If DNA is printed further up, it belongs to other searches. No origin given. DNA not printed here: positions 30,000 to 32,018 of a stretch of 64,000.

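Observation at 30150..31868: Low-GC stand-alone SIR2_2-domain protein with a novel helical C-terminal domain: candidate NAD-depleting defence gene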

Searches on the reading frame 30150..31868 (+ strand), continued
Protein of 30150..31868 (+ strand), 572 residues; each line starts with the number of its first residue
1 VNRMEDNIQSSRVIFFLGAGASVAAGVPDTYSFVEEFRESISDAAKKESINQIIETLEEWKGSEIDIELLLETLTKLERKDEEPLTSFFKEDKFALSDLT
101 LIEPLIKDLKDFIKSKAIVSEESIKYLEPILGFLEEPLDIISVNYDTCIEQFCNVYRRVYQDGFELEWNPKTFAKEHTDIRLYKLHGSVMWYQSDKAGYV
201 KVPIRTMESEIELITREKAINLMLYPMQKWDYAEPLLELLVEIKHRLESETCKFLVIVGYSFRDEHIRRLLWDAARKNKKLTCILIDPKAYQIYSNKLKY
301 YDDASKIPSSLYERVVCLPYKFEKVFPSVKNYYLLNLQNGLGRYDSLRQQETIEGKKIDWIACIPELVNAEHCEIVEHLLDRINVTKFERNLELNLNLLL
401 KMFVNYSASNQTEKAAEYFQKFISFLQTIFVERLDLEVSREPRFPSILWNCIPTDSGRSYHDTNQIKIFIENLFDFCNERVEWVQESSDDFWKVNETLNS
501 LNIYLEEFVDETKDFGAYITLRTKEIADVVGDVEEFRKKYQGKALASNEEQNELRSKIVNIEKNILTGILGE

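Call 34: fold_search(model_id=the predicted structure, library=pdb)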
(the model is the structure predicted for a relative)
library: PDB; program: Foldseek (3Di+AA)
matches with E <= 10: 804; with E <= 0.001: 38
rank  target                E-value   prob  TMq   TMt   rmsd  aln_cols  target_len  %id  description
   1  8sub_A                5.3e-11  1.00  0.39  0.54   6.5       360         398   18  E. coli SIR2-HerA complex (dodecamer SIR2 pentamer HerA) (released 2023-12-27)
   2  8w9l_A                7.5e-11  1.00  0.39  0.58   5.5       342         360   18  Cryo-EM structure of PsSIR2 (released 2024-09-11)
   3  8wld_J                7.9e-11  1.00  0.39  0.62   5.0       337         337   18  Cryo-EM structure of SIR2/HerA antiphage complex (released 2024-09-11)
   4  8sub_G                1.0e-10  1.00  0.39  0.54   6.7       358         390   20  E. coli SIR2-HerA complex (dodecamer SIR2 pentamer HerA) (released 2023-12-27)
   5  8wld_E                2.2e-10  1.00  0.39  0.61   5.0       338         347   17  Cryo-EM structure of SIR2/HerA antiphage complex (released 2024-09-11)
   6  8sub_K                2.9e-10  1.00  0.38  0.52   6.1       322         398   19  E. coli SIR2-HerA complex (dodecamer SIR2 pentamer HerA) (released 2023-12-27)
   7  8sub_I                3.2e-10  1.00  0.37  0.52   6.2       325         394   20  E. coli SIR2-HerA complex (dodecamer SIR2 pentamer HerA) (released 2023-12-27)
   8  8wld_Q                3.6e-10  1.00  0.37  0.58   4.7       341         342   17  Cryo-EM structure of SIR2/HerA antiphage complex (released 2024-09-11)
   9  8sub_E                4.1e-10  1.00  0.39  0.53   6.1       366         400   18  E. coli SIR2-HerA complex (dodecamer SIR2 pentamer HerA) (released 2023-12-27)
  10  8wld_P                4.6e-10  1.00  0.40  0.62   4.6       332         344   19  Cryo-EM structure of SIR2/HerA antiphage complex (released 2024-09-11)
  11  8uae_B                6.8e-10  1.00  0.38  0.54   6.7       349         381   19  E. coli Sir2_HerA complex (12:6) with ATPgamaS (released 2023-12-27)
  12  8sub_B                7.2e-10  1.00  0.37  0.49   6.3       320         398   20  E. coli SIR2-HerA complex (dodecamer SIR2 pentamer HerA) (released 2023-12-27)
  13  8wld_R                1.0e-09  1.00  0.39  0.61   4.8       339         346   17  Cryo-EM structure of SIR2/HerA antiphage complex (released 2024-09-11)
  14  8wld_H                1.2e-09  1.00  0.39  0.61   5.4       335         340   19  Cryo-EM structure of SIR2/HerA antiphage complex (released 2024-09-11)
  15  8j4u_G                1.6e-09  1.00  0.37  0.51   6.1       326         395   19  Structure of HerA-Sir2 complex from Escherichia coli Nezha system (released 2024-01-03)
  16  8sub_J                1.6e-09  1.00  0.36  0.49   6.7       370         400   18  E. coli SIR2-HerA complex (dodecamer SIR2 pentamer HerA) (released 2023-12-27)
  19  8sub_D                2.2e-09  1.00  0.39  0.52   6.8       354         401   18  E. coli SIR2-HerA complex (dodecamer SIR2 pentamer HerA) (released 2023-12-27)
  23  8wld_K                6.2e-09  1.00  0.37  0.58   5.8       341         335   18  Cryo-EM structure of SIR2/HerA antiphage complex (released 2024-09-11)
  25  8sub_F                2.1e-08  1.00  0.38  0.51   6.3       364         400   18  E. coli SIR2-HerA complex (dodecamer SIR2 pentamer HerA) (released 2023-12-27)
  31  8bto_A                2.6e-05  1.00  0.30  0.35  17.2       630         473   12  Helical structure of BcThsA in complex with 1''-3'gcADPR (released 2024-02-21)
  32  8jl0_A                9.4e-05  1.00  0.26  0.26   8.9       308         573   16  Cryo-EM structure of the prokaryotic SPARSA system complex (released 2024-01-24)
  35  8w56_A                5.4e-04  0.97  0.26  0.17  21.7       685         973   12  Cryo-EM structure of DSR2-DSAD1 state 1 (released 2024-05-01)
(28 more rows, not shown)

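Call 60: find_related_loci(query=A1, collection=genome_contigs, flank=10000)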
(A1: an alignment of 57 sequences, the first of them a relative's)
Query A1 (569 aa) in genome_contigs; peptide patterns used: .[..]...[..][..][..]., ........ (x = any residue, [..] = any of these).
57 stretches matched a pattern; 30 encode a relative of the query (tblastn E <= 1e-3); 29 distinct loci.
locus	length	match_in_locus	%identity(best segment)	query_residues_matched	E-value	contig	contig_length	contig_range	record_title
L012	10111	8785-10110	83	1-442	0e+0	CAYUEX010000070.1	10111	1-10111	MAG TPA_asm: uncultured Halobacteria archaeon isolate binchicken_co332_136 genome assembly, contig: NODE_1801_length_101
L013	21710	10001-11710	54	1-568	0e+0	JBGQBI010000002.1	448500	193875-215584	MAG: Candidatus Methanoperedens sp. isolate OBJ2_061818_130_10 k141_294702_length_448500_cov_1366.8018, whole genome sho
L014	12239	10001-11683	55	1-568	0e+0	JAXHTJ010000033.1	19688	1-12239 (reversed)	MAG: Halobacteriota archaeon isolate MAG21_tar_biofilm MAG21_33, whole genome shotgun sequence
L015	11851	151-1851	51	1-567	2e-173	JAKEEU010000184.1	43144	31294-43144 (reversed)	MAG: candidate division KSB1 bacterium isolate PMV_1_maxbin.001 PMV_1_maxbin.001.k101_756080, whole genome shotgun seque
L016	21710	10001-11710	52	1-569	1e-173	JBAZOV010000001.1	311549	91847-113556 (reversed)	MAG: Candidatus Methanoperedens sp. isolate SO_2017_SWC_14 scaffold_38_c1_LP-4_2017, whole genome shotgun sequence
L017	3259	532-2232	51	1-569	1e-179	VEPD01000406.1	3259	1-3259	MAG: Ruminiclostridium sp. isolate MnB_11 Mn-Ruminiclostridium-1_242397, whole genome shotgun sequence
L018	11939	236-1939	50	1-567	5e-167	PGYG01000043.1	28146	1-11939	MAG: Candidatus Methanoperedenaceae archaeon HGW-Methanoperedenaceae-1 08E140C01_10kDa_scaffold_1642, whole genome shotg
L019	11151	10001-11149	57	1-382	2e-140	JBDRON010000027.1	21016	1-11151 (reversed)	MAG: Elusimicrobiota bacterium isolate MEGAHIT-group-1.958 k141_4557906, whole genome shotgun sequence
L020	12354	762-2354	44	8-527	1e-138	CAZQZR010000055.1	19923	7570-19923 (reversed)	MAG TPA_asm: uncultured bacterium isolate SRP178699_co1_414 genome assembly, contig: NODE_3266_length_19923_cov_17.48837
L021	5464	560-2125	46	6-519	8e-139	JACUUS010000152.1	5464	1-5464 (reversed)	MAG: Dehalococcoidia bacterium isolate Kmv37 NODE_6964_length_5464_cov_7.300980, whole genome shotgun sequence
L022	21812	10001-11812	39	7-567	3e-125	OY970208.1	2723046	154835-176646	MAG: uncultured candidate division Zixibacteria bacterium isolate MFD04408.bin.1.44 genome assembly, chromosome: 1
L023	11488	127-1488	49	116-567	1e-124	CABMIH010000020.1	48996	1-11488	uncultured archaeon isolate LFW-280_3_2 genome assembly, contig: LFW28032_27, whole genome shotgun sequence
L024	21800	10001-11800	42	1-569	8e-123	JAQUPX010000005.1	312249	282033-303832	MAG: bacterium isolate STD1_36 NODE_51_length_312249_cov_9.348091_Sandtown_D1, whole genome shotgun sequence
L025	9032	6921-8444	46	1-503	5e-137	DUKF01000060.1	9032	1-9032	MAG TPA_asm: Methanotrichaceae archaeon isolate UBA9297 contig_121008, whole genome shotgun sequence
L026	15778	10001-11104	51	50-464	2e-117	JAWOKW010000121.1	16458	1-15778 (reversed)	MAG: Candidatus Methanoperedens sp. isolate bin_184_1 c_000008247240, whole genome shotgun sequence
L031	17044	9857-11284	39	4-424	9e-81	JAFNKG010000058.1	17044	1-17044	MAG: Methanophagales archaeon isolate CR_Bin_179 NODE_88_length_17044_cov_31.929569, whole genome shotgun sequence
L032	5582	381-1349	41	10-323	5e-61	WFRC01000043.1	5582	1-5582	MAG: candidate division WOR-3 bacterium isolate S014_22 k151_127454, whole genome shotgun sequence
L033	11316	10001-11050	36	6-355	5e-55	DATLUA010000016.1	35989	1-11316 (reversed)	MAG TPA_asm: Elusimicrobiota bacterium isolate SMAG_U13971 k141_919233, whole genome shotgun sequence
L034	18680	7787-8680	43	3-350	6e-71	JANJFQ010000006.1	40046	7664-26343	MAG: Methanophagales archaeon isolate Hel0.bin107 Hel0_ANME-1_NODE_1306_length_40046_cov_4.106816, whole genome shotgun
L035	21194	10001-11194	40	6-395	4e-88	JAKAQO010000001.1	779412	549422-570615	MAG: bacterium isolate YF2.bin79 NODE_1_length_779412_cov_5.964498, whole genome shotgun sequence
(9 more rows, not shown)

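Call 63: search_protein_families(library=pfam, proteins=[L019:3694-6129:+, L033:7934-9946:+, L035:14909-16423:+, L013:11810-12526:-], max_evalue=0.001)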
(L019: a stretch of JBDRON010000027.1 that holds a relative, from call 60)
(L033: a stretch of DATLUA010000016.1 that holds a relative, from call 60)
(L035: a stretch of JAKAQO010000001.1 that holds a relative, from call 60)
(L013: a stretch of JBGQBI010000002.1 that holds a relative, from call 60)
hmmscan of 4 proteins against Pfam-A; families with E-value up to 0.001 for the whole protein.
L019:3694-6129:+ (811 aa): 5 families
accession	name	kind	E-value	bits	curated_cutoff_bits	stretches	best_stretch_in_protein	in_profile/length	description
PF02384.22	N6_Mtase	-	1.8e-55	188.9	20.4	1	133-449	4-306/311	N-6 DNA Methylase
PF01420.25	Methylase_S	-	1.8e-35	123.1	22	2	638-785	3-154/168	Type I restriction modification DNA specificity domain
PF07669.17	Eco57I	-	1.5e-09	38.6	25.3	1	259-342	65-156/171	Eco57I restriction-modification methylase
PF01170.24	UPF0020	-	8e-06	26.1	22.3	1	166-332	21-178/197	RMKL-like, methyltransferase domain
PF20473.4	MmeI_Mtase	-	0.00026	20.7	27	1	176-255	22-94/259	MmeI, DNA-methyltransferase domain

L033:7934-9946:+ (670 aa): 3 families
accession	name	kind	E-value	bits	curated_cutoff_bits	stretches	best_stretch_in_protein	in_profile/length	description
PF02384.22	N6_Mtase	-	1.3e-55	189.4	20.4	1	155-453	6-279/311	N-6 DNA Methylase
PF12161.14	HsdM_N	-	2.1e-30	106.5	24.5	1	8-140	2-135/135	HsdM N-terminal domain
PF05175.20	MTS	-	0.00077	19.6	23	0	207-296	34-115/170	Methyltransferase small domain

L035:14909-16423:+ (504 aa): 5 families
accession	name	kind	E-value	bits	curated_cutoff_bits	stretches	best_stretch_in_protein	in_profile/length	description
PF02384.22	N6_Mtase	-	5.6e-55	187.3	20.4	1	168-472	6-306/311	N-6 DNA Methylase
PF12161.14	HsdM_N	-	5.2e-09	37.3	24.5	1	15-93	2-92/135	HsdM N-terminal domain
PF07669.17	Eco57I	-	9.6e-06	26.2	25.3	1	299-385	73-168/171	Eco57I restriction-modification methylase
PF20473.4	MmeI_Mtase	-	2.9e-05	23.8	27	1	210-270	22-84/259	MmeI, DNA-methyltransferase domain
PF01170.24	UPF0020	-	0.00015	22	22.3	1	196-321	17-142/197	RMKL-like, methyltransferase domain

L013:11810-12526:- (238 aa): 5 families
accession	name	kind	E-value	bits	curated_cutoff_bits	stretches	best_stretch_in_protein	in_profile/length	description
PF01189.24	Methyltr_RsmB-F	-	3.4e-45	154.6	27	1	43-230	7-196/199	16S rRNA methyltransferase RsmB/F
PF13847.12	Methyltransf_31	-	6.6e-08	32.8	27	1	44-179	3-120/145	Methyltransferase domain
PF13649.12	Methyltransf_25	-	2.7e-05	25.2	27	1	48-106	1-57/97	Methyltransferase domain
PF01209.24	Ubie_methyltran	-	5.4e-05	23.1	20.1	0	36-115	39-120/233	ubiE/COQ5 methyltransferase family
PF01728.25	FtsJ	-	0.0009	19.6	24.1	0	43-175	20-142/181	FtsJ-like methyltransferase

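Call 67: search_protein_families(library=padloc, alignment_id=A3, max_evalue=1e-10)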
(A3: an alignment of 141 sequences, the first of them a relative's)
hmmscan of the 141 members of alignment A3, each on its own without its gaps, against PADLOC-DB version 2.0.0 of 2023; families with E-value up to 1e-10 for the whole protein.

A. member 1, L004:3039-4352:- (437 aa): 0 families

B. families by the number of members that match (of 141 scanned): 222 families (the first 25 are shown)
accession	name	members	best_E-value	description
PDLC04134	mad2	6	1.1e-52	mads_2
PDLC03029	MTase_I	3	3.6e-294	Type I methyltransferase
PDLC03036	MTase_I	3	3.4e-188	Type I methyltransferase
PDLC03021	MTase_I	3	1.1e-121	Type I methyltransferase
PDLC03025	MTase_I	3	1.2e-93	Type I methyltransferase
PDLC03026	MTase_I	3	2.9e-71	Type I methyltransferase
PDLC03031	MTase_I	3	1.6e-45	Type I methyltransferase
PDLC03022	MTase_I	3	9.9e-41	Type I methyltransferase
PDLC03027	MTase_I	3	3.8e-38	Type I methyltransferase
PDLC03019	MTase_I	3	1.2e-37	Type I methyltransferase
PDLC03035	MTase_I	3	4.7e-32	Type I methyltransferase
PDLC03038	MTase_I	3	1.4e-30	Type I methyltransferase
PDLC03028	MTase_I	3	7.3e-30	Type I methyltransferase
PDLC03039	MTase_I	3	1.3e-28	Type I methyltransferase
PDLC03240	MTase_II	3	4.8e-25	Type II methyltransferase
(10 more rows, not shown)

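Call 69: find_encoding_contigs(protein=P0002, flank=3000, max_places=2)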
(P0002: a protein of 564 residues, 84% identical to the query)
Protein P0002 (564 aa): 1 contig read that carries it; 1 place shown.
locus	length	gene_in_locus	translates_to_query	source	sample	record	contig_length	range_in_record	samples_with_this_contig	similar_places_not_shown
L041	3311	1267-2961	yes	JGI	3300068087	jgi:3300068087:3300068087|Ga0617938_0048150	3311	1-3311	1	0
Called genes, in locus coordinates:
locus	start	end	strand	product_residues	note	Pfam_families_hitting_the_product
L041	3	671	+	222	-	?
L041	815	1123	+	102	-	-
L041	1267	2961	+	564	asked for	PF13289:SIR2_2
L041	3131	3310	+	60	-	?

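Call 70: find_encoding_contigs(protein=P0008, flank=8000, max_places=2)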
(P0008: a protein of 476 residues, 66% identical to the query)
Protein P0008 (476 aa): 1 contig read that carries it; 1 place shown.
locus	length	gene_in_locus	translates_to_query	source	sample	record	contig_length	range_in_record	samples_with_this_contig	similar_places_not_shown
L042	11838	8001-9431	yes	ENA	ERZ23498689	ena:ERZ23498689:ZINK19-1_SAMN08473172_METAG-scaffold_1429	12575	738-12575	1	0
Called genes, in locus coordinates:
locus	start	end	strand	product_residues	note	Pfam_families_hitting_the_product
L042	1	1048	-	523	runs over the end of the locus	PF00111:Fer2, PF17651:Raco_middle, PF14574:RACo_C_ter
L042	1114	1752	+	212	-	PF02607:B12-binding_2 (weak), PF02310:B12-binding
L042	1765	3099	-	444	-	PF00579:tRNA-synt_1b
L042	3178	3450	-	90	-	PF02700:PurS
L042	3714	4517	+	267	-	PF13367:PrsW-protease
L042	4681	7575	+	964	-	PF00270:DEAD, PF04851:ResIII (weak), PF00271:Helicase_C, PF19306:WHD_Lhr, PF08494:DEAD_assoc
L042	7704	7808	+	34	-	-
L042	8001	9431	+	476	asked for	PF13289:SIR2_2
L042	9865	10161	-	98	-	PF01909:NTP_transf_2, PF18765:Polbeta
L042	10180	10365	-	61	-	-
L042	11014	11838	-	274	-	?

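Call 77: find_related_loci(query=A1, collection=viral_contigs, flank=8000)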
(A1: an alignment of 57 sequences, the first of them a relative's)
Query A1 (569 aa) in viral_contigs; peptide patterns used: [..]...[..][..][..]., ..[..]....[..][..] (x = any residue, [..] = any of these).
369 stretches matched a pattern, but none encodes a relative of the query by tblastn (E <= 1e-3).

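Call 80: search_dna_similar(query=window:30159-31865:+, collection=plasmids, mode=protein, max_evalue=0.00001, max_rows=15)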
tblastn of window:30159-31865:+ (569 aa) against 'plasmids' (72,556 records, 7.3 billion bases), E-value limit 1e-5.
Records with a match: 91; places in all: 92; records where one place covers at least 80% of the query: 0.
Best place of each record, by identity: <60% 91.
By first word of the organism name: Listeria 52; Citrobacter 10; Lactiplantibacillus 4; Enterobacter 3; Lactobacillus 3; Klebsiella 2; Bradyrhizobium 2; Pediococcus 2; Acinetobacter 2; Enterococcus 2; and 9 more.
By predicted mobility (MOB-suite, as given by PLSDB): mobilizable 49; conjugative 32; non-mobilizable 10.
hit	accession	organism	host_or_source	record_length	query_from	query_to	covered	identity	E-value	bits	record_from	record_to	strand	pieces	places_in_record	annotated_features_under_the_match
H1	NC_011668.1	Shewanella baltica OS223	-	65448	1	302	53%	24.9%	4e-12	77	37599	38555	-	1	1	SIR2 family protein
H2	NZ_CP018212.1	Lactiplantibacillus plantarum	cell culture,kimchi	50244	8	284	49%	25.1%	4e-6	58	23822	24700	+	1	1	SIR2 family protein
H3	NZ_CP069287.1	Lactiplantibacillus plantarum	Cell,Ripening beef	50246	8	284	49%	25.1%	4e-6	58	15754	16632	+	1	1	SIR2 family protein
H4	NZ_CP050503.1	Lacticaseibacillus paracasei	Single cell,Animal feed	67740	8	284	49%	25.1%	5e-6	57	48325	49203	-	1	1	SIR2 family protein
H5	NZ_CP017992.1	Enterobacter cloacae complex sp. ECNIH7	-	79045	7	307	53%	23.0%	2e-6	59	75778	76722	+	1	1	SIR2 family protein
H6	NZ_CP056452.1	Citrobacter freundii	culture,Wastewater influent sample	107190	7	307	53%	23.0%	2e-6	59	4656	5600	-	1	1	SIR2 family protein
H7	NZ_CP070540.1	Citrobacter freundii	Homo sapiens,endotracheal tube swab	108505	7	307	53%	23.0%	2e-6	59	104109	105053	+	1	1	SIR2 family protein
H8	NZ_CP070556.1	Citrobacter freundii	Homo sapiens,abscess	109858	7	307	53%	23.0%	2e-6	59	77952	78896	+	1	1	SIR2 family protein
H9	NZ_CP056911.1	Citrobacter freundii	culture,Wastewater influent sample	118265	7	307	53%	23.0%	2e-6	59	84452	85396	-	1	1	SIR2 family protein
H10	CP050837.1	Klebsiella pneumoniae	milk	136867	7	307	53%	23.0%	2e-6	59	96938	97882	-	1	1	SIR2 family protein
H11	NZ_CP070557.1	Citrobacter freundii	Homo sapiens,abscess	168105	7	307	53%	23.0%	2e-6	59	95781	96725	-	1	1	SIR2 family protein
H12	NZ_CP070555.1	Citrobacter freundii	Homo sapiens,abscess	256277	7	307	53%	23.0%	2e-6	59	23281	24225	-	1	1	SIR2 family protein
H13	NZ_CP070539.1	Citrobacter freundii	Homo sapiens,endotracheal tube swab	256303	7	307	53%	23.0%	2e-6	59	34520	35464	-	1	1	SIR2 family protein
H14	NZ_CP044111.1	Klebsiella michiganensis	Homo sapiens,clinical isolate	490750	7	307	53%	23.0%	2e-6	59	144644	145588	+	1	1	SIR2 family protein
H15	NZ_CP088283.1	Bradyrhizobium quebecense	soybean cv. AC Glengarry,Cell ...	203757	136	313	31%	30.2%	1e-6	59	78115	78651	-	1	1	SIR2 family protein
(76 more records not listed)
